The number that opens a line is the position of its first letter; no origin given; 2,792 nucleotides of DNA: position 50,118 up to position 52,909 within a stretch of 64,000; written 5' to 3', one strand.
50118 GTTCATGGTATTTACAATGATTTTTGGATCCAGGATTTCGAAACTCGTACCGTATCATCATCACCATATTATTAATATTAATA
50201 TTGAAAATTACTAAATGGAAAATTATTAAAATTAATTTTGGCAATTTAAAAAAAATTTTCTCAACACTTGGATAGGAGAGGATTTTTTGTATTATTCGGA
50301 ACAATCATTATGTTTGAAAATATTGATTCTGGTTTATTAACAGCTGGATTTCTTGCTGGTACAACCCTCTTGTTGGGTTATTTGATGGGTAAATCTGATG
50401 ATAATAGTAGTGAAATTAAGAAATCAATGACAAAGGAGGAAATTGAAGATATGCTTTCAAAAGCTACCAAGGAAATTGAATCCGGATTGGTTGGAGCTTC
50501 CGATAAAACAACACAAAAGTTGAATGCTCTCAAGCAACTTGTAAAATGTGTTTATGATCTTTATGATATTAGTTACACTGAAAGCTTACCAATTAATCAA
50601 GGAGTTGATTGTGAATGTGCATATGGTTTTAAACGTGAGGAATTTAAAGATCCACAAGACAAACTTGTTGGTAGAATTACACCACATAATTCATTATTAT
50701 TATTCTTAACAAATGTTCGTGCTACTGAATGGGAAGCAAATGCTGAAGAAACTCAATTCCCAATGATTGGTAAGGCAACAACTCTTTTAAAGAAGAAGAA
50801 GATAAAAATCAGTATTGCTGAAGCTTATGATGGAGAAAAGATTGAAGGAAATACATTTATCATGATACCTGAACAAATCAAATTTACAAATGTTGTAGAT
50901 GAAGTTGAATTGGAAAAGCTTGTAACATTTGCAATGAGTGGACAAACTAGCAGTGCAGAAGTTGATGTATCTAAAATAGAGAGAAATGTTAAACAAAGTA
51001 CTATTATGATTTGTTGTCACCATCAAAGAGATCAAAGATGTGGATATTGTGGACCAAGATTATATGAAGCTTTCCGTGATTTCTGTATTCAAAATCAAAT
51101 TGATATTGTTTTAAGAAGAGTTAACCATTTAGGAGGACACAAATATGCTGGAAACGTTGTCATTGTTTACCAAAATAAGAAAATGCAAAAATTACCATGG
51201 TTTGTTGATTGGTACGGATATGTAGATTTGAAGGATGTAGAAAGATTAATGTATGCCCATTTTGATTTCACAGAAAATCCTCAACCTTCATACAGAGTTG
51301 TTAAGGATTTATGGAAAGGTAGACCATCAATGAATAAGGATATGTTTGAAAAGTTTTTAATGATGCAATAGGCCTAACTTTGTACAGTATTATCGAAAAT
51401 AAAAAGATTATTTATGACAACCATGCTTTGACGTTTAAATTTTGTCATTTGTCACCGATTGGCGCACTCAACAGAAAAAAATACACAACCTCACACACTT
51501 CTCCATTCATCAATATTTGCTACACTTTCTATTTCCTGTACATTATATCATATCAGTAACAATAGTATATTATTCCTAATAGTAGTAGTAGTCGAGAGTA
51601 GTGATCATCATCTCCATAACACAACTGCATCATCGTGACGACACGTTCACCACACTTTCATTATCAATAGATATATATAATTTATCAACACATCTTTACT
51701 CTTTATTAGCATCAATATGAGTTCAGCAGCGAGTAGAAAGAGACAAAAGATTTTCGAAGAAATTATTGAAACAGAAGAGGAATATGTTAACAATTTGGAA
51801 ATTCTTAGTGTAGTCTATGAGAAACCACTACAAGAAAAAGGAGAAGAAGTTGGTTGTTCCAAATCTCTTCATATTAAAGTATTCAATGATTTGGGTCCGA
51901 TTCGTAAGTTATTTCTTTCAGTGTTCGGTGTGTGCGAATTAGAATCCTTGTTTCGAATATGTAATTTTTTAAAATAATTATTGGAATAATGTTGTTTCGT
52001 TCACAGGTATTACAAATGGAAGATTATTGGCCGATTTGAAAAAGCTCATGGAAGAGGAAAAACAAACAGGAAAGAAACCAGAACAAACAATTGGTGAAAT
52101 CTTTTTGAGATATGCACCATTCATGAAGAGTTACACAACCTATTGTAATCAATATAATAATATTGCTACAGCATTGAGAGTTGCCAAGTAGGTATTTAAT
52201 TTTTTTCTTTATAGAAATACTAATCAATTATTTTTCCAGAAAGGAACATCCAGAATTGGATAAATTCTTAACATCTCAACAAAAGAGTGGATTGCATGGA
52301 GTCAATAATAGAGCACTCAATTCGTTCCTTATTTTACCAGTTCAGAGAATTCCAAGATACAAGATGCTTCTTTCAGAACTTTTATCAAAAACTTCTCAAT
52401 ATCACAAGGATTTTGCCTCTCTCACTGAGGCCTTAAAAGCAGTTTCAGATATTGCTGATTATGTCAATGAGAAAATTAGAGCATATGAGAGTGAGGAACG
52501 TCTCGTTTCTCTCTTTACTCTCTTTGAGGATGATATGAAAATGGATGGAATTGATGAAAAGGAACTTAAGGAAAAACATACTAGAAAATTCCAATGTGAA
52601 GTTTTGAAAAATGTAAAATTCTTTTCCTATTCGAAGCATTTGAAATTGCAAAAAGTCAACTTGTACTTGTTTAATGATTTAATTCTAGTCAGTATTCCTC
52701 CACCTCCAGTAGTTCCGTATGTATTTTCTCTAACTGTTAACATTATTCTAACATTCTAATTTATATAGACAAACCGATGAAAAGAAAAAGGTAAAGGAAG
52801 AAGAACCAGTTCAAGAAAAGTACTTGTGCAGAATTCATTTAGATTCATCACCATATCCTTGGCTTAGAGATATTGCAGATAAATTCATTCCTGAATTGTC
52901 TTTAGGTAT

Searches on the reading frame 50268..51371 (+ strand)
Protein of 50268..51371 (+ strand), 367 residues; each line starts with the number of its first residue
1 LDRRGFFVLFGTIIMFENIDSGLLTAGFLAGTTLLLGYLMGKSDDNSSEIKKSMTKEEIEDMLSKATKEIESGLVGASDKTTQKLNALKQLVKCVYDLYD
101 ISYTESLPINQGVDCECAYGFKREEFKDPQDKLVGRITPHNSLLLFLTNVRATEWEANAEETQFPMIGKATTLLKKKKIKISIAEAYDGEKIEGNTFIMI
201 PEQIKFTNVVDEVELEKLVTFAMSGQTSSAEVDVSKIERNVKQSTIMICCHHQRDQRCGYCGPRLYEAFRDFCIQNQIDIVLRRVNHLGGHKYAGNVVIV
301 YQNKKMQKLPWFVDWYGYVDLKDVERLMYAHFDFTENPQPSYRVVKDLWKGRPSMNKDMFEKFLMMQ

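Call 12: search_protein_families(library=pfam, proteins=[window:50268-51371:+], max_evalue=0.001)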
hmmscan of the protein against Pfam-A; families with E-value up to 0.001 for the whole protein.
window:50268-51371:+ (367 aa): 1 family
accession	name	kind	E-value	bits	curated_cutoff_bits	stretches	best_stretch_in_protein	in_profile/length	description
PF06999.17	Suc_Fer-like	-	1.9e-28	100.3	34.9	1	134-351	2-191/191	Sucrase/ferredoxin-like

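Call 47: search_protein_families(library=ncbifam, proteins=[window:50268-51371:+], max_evalue=0.001)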
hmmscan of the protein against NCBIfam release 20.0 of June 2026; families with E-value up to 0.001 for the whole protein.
window:50268-51371:+ (367 aa): 0 families

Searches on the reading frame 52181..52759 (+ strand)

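Call 12: search_protein_families(library=pfam, proteins=[window:52181-52759:+], max_evalue=0.001)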
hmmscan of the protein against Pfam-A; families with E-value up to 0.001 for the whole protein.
window:52181-52759:+ (192 aa): 1 family
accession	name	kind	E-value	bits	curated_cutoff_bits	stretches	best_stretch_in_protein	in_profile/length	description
PF00621.25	RhoGEF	-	1.9e-18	67.7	27.6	1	20-96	106-180/180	RhoGEF domain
